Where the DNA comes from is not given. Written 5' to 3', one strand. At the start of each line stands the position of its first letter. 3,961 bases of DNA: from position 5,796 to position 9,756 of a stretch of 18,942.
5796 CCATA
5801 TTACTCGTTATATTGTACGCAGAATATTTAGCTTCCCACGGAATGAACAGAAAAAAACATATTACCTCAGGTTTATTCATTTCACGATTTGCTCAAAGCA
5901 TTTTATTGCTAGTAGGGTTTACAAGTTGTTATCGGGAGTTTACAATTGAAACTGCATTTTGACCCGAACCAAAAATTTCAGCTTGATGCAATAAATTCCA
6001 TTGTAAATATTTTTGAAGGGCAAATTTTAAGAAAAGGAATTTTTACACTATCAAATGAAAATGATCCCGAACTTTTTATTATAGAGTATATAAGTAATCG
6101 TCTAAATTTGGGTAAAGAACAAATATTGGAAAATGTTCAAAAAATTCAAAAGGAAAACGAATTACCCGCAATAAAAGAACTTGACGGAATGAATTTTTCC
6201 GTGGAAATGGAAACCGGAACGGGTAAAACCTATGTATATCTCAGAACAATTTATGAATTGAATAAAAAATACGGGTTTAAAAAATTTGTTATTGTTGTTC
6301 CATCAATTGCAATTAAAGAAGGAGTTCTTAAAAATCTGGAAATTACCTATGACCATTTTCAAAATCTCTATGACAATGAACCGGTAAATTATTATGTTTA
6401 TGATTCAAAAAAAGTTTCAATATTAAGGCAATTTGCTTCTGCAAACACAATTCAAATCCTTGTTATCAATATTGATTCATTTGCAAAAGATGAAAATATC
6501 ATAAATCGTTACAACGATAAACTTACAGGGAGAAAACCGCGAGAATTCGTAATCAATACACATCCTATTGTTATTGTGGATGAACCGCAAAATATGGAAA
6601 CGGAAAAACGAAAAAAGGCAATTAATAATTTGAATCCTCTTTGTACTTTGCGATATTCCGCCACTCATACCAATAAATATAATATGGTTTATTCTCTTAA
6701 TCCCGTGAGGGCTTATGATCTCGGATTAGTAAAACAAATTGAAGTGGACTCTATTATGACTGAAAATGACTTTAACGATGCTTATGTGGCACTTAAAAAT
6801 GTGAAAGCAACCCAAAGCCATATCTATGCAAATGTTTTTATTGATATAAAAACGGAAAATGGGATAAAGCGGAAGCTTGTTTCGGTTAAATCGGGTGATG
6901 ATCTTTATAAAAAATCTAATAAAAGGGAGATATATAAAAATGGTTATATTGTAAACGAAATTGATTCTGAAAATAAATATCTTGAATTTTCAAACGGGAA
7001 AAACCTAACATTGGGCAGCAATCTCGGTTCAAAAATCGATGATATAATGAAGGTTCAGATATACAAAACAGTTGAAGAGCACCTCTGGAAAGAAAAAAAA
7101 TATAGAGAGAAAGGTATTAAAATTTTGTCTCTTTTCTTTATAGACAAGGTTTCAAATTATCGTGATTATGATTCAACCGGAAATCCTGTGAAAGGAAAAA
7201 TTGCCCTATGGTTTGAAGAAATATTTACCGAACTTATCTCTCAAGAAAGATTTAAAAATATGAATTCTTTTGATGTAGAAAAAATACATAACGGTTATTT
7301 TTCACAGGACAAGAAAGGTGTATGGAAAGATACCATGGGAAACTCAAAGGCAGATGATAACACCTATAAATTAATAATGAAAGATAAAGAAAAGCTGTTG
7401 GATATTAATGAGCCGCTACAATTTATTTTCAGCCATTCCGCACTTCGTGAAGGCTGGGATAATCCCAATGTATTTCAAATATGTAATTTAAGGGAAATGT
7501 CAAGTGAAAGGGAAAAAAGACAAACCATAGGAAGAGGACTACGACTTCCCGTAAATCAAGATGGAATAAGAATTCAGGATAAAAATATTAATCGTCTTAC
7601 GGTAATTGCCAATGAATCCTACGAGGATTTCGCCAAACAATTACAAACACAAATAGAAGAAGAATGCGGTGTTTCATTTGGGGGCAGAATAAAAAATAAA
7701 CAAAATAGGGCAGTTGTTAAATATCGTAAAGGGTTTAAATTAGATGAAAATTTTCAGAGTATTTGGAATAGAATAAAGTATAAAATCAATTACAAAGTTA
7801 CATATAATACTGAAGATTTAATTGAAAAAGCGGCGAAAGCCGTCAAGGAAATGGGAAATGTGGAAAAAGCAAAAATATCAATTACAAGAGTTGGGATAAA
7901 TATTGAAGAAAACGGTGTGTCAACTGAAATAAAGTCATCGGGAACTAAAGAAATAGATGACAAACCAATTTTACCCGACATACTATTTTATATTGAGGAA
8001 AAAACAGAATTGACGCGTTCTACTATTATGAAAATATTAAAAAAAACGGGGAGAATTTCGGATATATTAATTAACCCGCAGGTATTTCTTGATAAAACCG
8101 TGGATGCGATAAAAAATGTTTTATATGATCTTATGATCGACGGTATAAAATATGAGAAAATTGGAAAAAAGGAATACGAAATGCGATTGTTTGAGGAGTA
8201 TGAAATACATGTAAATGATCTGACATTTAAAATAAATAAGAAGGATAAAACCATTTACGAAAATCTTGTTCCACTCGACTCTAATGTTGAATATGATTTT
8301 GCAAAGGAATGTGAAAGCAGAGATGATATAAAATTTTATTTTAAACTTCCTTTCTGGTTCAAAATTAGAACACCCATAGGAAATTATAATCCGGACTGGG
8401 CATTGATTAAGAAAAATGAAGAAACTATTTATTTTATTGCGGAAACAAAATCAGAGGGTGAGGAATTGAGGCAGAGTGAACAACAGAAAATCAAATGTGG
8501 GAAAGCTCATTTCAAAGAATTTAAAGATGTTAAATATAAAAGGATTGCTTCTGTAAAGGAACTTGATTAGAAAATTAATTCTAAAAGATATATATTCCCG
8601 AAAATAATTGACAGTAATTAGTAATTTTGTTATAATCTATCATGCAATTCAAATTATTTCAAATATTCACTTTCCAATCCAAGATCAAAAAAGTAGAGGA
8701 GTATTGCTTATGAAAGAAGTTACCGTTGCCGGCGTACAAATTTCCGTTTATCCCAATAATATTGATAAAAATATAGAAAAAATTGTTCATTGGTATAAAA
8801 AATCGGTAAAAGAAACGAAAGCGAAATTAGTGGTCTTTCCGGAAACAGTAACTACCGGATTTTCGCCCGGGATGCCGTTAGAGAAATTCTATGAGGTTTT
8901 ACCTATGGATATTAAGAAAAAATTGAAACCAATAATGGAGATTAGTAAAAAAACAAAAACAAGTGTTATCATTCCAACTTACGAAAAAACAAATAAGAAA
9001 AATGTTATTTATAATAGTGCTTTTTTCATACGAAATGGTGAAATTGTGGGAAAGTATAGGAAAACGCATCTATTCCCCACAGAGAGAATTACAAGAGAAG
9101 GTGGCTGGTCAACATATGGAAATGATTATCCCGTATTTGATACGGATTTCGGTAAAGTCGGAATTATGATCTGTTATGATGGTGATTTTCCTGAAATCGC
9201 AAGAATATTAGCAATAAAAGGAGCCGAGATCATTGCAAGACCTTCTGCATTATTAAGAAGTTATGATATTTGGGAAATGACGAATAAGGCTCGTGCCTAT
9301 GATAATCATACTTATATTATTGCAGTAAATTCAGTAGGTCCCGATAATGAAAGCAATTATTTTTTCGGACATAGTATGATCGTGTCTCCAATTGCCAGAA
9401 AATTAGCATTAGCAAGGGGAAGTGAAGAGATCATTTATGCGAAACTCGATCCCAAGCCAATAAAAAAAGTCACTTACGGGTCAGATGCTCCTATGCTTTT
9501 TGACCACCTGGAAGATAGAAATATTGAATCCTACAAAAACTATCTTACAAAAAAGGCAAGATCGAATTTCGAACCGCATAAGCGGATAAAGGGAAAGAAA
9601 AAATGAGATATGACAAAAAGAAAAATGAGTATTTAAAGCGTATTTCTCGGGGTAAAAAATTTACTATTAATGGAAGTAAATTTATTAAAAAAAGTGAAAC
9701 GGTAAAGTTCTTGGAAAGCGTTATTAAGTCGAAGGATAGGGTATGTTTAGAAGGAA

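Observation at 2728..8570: Type III R-M operon with a Fic (AMPylase-type) gene inserted between mod and res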

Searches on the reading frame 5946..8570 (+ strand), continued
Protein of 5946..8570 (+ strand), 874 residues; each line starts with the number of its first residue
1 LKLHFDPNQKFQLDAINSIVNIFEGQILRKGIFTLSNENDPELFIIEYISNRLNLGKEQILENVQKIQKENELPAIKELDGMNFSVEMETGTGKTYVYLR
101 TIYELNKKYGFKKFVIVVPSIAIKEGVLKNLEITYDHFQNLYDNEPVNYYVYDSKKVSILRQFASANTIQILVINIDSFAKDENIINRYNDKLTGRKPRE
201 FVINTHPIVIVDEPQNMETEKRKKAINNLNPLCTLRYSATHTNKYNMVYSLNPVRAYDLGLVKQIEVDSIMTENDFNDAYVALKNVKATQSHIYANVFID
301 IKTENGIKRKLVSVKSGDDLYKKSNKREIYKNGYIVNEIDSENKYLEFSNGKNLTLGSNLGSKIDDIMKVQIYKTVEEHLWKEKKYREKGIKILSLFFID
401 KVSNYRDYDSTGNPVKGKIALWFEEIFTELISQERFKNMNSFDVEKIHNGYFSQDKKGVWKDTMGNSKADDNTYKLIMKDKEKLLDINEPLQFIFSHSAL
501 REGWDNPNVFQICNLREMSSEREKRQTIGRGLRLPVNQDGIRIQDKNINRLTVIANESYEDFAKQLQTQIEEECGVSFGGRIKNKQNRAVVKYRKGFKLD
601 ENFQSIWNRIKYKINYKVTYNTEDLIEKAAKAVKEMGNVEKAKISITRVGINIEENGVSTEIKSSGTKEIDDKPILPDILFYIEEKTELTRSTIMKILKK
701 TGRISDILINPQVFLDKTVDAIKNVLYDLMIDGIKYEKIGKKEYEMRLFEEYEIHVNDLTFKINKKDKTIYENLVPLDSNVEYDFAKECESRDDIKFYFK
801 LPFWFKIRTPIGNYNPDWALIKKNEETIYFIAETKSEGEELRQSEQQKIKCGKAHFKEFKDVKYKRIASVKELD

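Call 86: search_protein_families(library=padloc, proteins=[L098:181-1182:+, L092:1080-2951:+, L090:1617-3491:+, L094:3093-6191:+, L102:662-3313:+, L097:5321-6988:+, L109:3376-4725:+, L109:4728-6944:+, L115:3646-5055:+, L125:4725-6044:+], max_evalue=0.00001)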
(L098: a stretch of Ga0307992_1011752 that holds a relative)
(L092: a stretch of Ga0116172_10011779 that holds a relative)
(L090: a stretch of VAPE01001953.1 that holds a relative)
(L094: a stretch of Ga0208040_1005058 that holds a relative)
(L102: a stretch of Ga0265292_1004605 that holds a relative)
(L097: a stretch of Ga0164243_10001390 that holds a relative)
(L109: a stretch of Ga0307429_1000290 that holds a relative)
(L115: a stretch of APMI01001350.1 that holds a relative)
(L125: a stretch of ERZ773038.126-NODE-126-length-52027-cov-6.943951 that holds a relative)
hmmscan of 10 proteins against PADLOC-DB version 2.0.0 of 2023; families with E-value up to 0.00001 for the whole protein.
L098:181-1182:+ (333 aa): 38 families (the best 25 are shown)
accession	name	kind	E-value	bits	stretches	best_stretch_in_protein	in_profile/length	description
PDLC04853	PDC-S05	-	1.4e-136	453.1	1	1-329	1-330/336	-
PDLC04851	PDC-S05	-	1.5e-130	433.2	1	2-328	7-334/342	-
PDLC04843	PDC-S05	-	4.1e-124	412.1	1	2-324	2-322/330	-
PDLC04852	PDC-S05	-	1.2e-122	407.1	1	3-332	9-336/346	-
PDLC04868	PDC-S05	-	3.9e-115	382.5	1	3-326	4-331/335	-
PDLC04871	PDC-S05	-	8.5e-110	365.8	1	4-312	130-441/468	-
PDLC04864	PDC-S05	-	4.1e-103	342.4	1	60-327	2-269/277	-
PDLC04870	PDC-S05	-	3.5e-87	289.3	1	2-208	6-211/214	-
PDLC04876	PDC-S05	-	2.3e-72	240.4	1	3-166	6-171/174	-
PDLC04965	PDC-S23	-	1.3e-60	203.6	1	1-146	1-141/327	-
PDLC04872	PDC-S05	-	1.4e-60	201.5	1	1-134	1-134/152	-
PDLC04854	PDC-S05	-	2.1e-60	202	1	1-136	1-136/212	-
PDLC04964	PDC-S23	-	5.8e-57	191.4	1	4-142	3-142/331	-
PDLC04879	PDC-S05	-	8.5e-56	187.5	1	1-144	1-143/285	-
PDLC04858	PDC-S05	-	2.3e-54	180.9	1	1-134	1-131/138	-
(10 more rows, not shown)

L092:1080-2951:+ (623 aa): 1 family
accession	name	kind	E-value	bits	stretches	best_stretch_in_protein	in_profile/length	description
PDLC02394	pAgo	-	3.1e-10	36.5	0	298-384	312-396/1121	-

L090:1617-3491:+ (624 aa): 72 families (the best 25 are shown)
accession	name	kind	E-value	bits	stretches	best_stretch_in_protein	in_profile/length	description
PDLC02358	Old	-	5.3e-28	96.2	2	357-527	281-457/578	Old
PDLC02979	AriA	-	2.4e-24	84.9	1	13-404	1-373/373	-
PDLC00278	PtuA1|PtuA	-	1.4e-17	62.1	2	352-424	279-353/436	AAA ATPase domain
PDLC02980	AriA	-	7.3e-17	60.3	1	38-405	1-304/304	-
PDLC02335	AbiLi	-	2.2e-16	57.8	1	11-424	47-258/326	AbiLi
PDLC00310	PtuA1|PtuA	-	2.9e-16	57.6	1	351-428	281-358/443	AAA ATPase domain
PDLC02914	ATPase-Toprim_I-B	-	4.1e-16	57.2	1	314-522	161-357/443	-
PDLC00271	PtuA1|PtuA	-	4.4e-16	57.4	2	363-420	281-337/421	AAA ATPase domain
PDLC00267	PtuA1|PtuA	-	2.8e-15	54.4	1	360-430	285-352/438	AAA ATPase domain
PDLC04178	HEC-01A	-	7.7e-15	52.8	1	357-426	284-354/399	-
PDLC00067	GajA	-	1.1e-14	51.8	2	354-435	298-376/604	AAA ATPase domain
PDLC00102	GajA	-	1.1e-14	51.8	2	13-57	1-44/532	AAA ATPase domain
PDLC00311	PtuA1|PtuA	-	1.3e-14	52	1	358-424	305-371/455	AAA ATPase domain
PDLC00298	PtuA1|PtuA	-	3.8e-14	50.6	1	358-421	279-342/423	AAA ATPase domain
PDLC02913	ATPase_I-A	-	6.6e-14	49.9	1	362-425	365-428/508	-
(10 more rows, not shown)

L094:3093-6191:+ (1032 aa): 24 families
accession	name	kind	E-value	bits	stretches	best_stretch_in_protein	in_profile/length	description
PDLC03603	REase_MTase_IIG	-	6.4e-53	178.1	1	142-1024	114-1009/1016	Type IIG restriction enzyme-methyltransferase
PDLC03623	REase_MTase_IIG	-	2.2e-34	116.5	1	145-1021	128-1009/1022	Type IIG restriction enzyme-methyltransferase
PDLC02529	PglX|PglXI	-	5.7e-19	65.3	1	331-523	203-399/1189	PglX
PDLC03604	REase_MTase_IIG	-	8.8e-19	65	1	78-604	111-653/1011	Type IIG restriction enzyme-methyltransferase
PDLC03338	MTase_II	-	4.2e-16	56.8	1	308-558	113-319/604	Type II methyltransferase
PDLC03610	REase_MTase_IIG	-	1.4e-15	54.5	1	311-488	297-485/1096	Type IIG restriction enzyme-methyltransferase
PDLC03021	MTase_I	-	1e-14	52.3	1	304-425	142-251/491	Type I methyltransferase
PDLC02528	PglX|PglXI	-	6.1e-13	45.4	1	355-422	291-356/1125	PglX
PDLC03026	MTase_I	-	1.4e-12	45.5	1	178-559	6-327/487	Type I methyltransferase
PDLC03631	REase_MTase_IIG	-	2.1e-12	43.8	1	311-500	293-486/1086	Type IIG restriction enzyme-methyltransferase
PDLC03348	MTase_II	-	6.5e-12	42.8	1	324-501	217-371/727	Type II methyltransferase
PDLC03313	MTase_II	-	5.8e-11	39.6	1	325-544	20-210/563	Type II methyltransferase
PDLC03226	MTase_II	-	3e-09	34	0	324-392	13-80/579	Type II methyltransferase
PDLC02525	PglX|PglXI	-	3.6e-09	33.8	1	355-420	284-346/607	PglX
PDLC03025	MTase_I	-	1e-08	32.4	1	304-410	140-230/569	Type I methyltransferase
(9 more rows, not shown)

L102:662-3313:+ (883 aa): 5 families
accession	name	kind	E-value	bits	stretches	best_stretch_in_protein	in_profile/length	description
PDLC02208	Ppl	-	3e-31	106.4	2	763-874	777-888/894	-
PDLC04678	PDC-M49A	-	1.2e-12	45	2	771-863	558-650/681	-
PDLC04135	mad3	-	2.2e-11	41.9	1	292-825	14-326/374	mads_3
PDLC03859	LmuB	-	5.1e-10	37.2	1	429-825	242-588/611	-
PDLC04164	AriA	-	1.6e-08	32.4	1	772-834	181-244/253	-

L097:5321-6988:+ (555 aa): 79 families (the best 25 are shown)
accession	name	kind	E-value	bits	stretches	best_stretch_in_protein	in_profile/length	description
PDLC02358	Old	-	1.9e-76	256.1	1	1-551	2-537/578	Old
PDLC02979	AriA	-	1.6e-29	101.9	1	1-339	1-373/373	-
PDLC00085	GajA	-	1.9e-27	94.3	2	294-477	268-461/580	AAA ATPase domain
PDLC00065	GajA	-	4.3e-26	89.9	2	166-466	212-516/670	AAA ATPase domain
PDLC00081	GajA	-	7.2e-22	75.8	1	1-463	1-441/574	AAA ATPase domain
PDLC04168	GajA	-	1.8e-21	74.4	2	290-464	273-439/570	-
PDLC00070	GajA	-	5.1e-21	72.9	1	187-486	187-478/596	AAA ATPase domain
PDLC00067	GajA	-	6.1e-20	69.2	1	2-461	4-466/604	AAA ATPase domain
PDLC00094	GajA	-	2e-19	67.5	2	266-455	269-454/569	AAA ATPase domain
PDLC02915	ATPase-Toprim_I-B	-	3.9e-19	66.9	2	280-476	242-429/623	-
PDLC00071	GajA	-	6.2e-18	62.9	1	296-538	276-512/588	AAA ATPase domain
PDLC00086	GajA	-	1.3e-17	61.9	1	265-495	279-506/600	AAA ATPase domain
PDLC00075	GajA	-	1.5e-17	61.4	1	159-458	144-424/536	AAA ATPase domain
PDLC00092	GajA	-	1.9e-17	61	1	280-418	297-428/604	AAA ATPase domain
PDLC00069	GajA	-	2.5e-17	60.5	2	295-522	335-569/687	AAA ATPase domain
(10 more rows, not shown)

L109:3376-4725:+ (449 aa): 25 families
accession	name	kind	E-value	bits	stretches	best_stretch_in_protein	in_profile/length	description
PDLC04084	SIR2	-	4.6e-86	287.6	1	35-445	12-411/414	-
PDLC04079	SIR2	-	9.3e-63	210.2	1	35-445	24-419/430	-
PDLC04090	SIR2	-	2.2e-57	193.2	1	35-445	17-419/426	-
PDLC04085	SIR2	-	7.2e-51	171.4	1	43-381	31-380/463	-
PDLC02186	SIR2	-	2.8e-43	146.5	1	51-384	18-338/412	-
PDLC04075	SIR2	-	8.7e-42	141.3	1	158-443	135-413/414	-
PDLC04076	SIR2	-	1.2e-40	137.9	1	50-380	17-331/406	-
PDLC04093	SIR2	-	3.1e-36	123.2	1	62-402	24-325/395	-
PDLC04081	SIR2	-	3.1e-28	97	1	197-382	117-298/345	-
PDLC04088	SIR2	-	4.4e-28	96.5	1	52-380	11-324/390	-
PDLC04087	SIR2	-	6.8e-26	89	1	202-396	120-300/343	-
PDLC04094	SIR2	-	6.6e-25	86.1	1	216-372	149-285/399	-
PDLC04082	SIR2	-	1.4e-18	64.9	1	158-379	76-284/345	-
PDLC02414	Aga_SIR2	-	1.6e-18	65.1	1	89-380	7-257/313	-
PDLC04092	SIR2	-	1.9e-18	64.9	1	158-371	64-250/318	-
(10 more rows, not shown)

L109:4728-6944:+ (738 aa): 16 families
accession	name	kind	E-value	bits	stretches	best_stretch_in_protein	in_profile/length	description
PDLC04102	HerA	-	2.9e-167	555.9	1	2-717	5-645/654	-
PDLC04106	HerA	-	2.5e-122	407.6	1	1-730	1-663/667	-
PDLC04098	HerA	-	1.2e-117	392.2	2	524-730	477-684/686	-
PDLC04105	HerA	-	1.1e-97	325.9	2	526-729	374-569/576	-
PDLC02185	HerA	-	7.9e-71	237.5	2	526-711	401-581/585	-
PDLC04100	HerA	-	2.7e-69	232.4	2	528-711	397-574/580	-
PDLC02188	HerA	-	4.9e-67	225.1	2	525-730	371-577/578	-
PDLC04103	HerA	-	1.2e-60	203.5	2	529-711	397-576/579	-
PDLC04097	HerA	-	2.3e-55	186.4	2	3-363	4-357/618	-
PDLC04104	HerA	-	1.8e-45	153.3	1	528-716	177-361/379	-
PDLC04140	mad8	-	1.2e-29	101.8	1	174-689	28-297/314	mads_8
PDLC01055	HerA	-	5e-20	69.8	1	569-678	414-511/532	Type III coevolved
PDLC04101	HerA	-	9.4e-20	68.7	1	2-282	9-269/400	-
PDLC04107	HerA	-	9e-16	55.8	1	2-285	9-277/306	-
PDLC04099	HerA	-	2.6e-14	51.1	1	2-223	7-212/214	-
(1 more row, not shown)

L115:3646-5055:+ (469 aa): 3 families
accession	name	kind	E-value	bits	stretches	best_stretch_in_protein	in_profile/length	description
PDLC03877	NsnA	-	3.4e-124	413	1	96-468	18-384/385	-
PDLC04027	PD-T4-2_A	-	1.9e-29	100.9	1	138-463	48-361/363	-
PDLC03418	REase_II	-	3.1e-09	34.4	1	149-288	39-160/372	Type II restriction enzyme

L125:4725-6044:+ (439 aa): 24 families
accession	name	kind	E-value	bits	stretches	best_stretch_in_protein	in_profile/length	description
PDLC00785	Cyclase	-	2.4e-128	427.1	1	1-437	1-441/443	oligonucleotide-cyclase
PDLC00796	Cyclase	-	1.3e-31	108.4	1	31-437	37-429/432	oligonucleotide-cyclase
PDLC00823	Cyclase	-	1.8e-31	107.9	1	6-274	5-239/285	oligonucleotide-cyclase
PDLC00809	Cyclase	-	1.7e-21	75.1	1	6-284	4-261/295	oligonucleotide-cyclase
PDLC00793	Cyclase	-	1.2e-18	65.6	1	330-436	348-459/462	oligonucleotide-cyclase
PDLC00803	Cyclase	-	2.8e-16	58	1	23-286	25-241/253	oligonucleotide-cyclase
PDLC00776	Cyclase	-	2.9e-16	57.7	1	5-148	4-138/287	oligonucleotide-cyclase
PDLC00820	Cyclase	-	2.8e-14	51.1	1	16-228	13-201/324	oligonucleotide-cyclase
PDLC00810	Cyclase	-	1.2e-13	49.3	1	43-241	49-218/335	oligonucleotide-cyclase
PDLC00802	Cyclase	-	7.8e-13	46.3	1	145-288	161-298/332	oligonucleotide-cyclase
PDLC00805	Cyclase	-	8.3e-13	46.4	1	4-235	23-233/314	oligonucleotide-cyclase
PDLC00808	Cyclase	-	1.1e-12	45.9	1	41-244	52-234/325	oligonucleotide-cyclase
PDLC00778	Cyclase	-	3.7e-12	43.8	1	303-438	315-454/455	oligonucleotide-cyclase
PDLC00770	Cyclase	-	4e-12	43.7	1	345-428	410-498/509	oligonucleotide-cyclase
PDLC00792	Cyclase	-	2.2e-11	41.6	1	39-233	44-207/236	oligonucleotide-cyclase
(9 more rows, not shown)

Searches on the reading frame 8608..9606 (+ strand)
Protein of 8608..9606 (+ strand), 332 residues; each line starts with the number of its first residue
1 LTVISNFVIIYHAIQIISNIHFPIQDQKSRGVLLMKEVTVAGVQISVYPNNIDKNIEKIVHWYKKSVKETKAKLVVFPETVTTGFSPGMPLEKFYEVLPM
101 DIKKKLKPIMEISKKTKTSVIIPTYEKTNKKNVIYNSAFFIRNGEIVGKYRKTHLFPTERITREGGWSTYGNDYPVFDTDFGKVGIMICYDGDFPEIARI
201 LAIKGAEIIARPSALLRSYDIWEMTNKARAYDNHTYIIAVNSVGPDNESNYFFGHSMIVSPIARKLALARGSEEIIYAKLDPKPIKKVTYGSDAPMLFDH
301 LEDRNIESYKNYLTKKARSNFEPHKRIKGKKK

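Call 6: search_protein_families(library=pfam, proteins=[window:8608-9606:+])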
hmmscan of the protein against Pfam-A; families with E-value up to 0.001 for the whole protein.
window:8608-9606:+ (332 aa): 1 family
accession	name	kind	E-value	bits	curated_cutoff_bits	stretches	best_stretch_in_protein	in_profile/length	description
PF00795.27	CN_hydrolase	-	1.8e-51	175.4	23.2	1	39-287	1-253/256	Carbon-nitrogen hydrolase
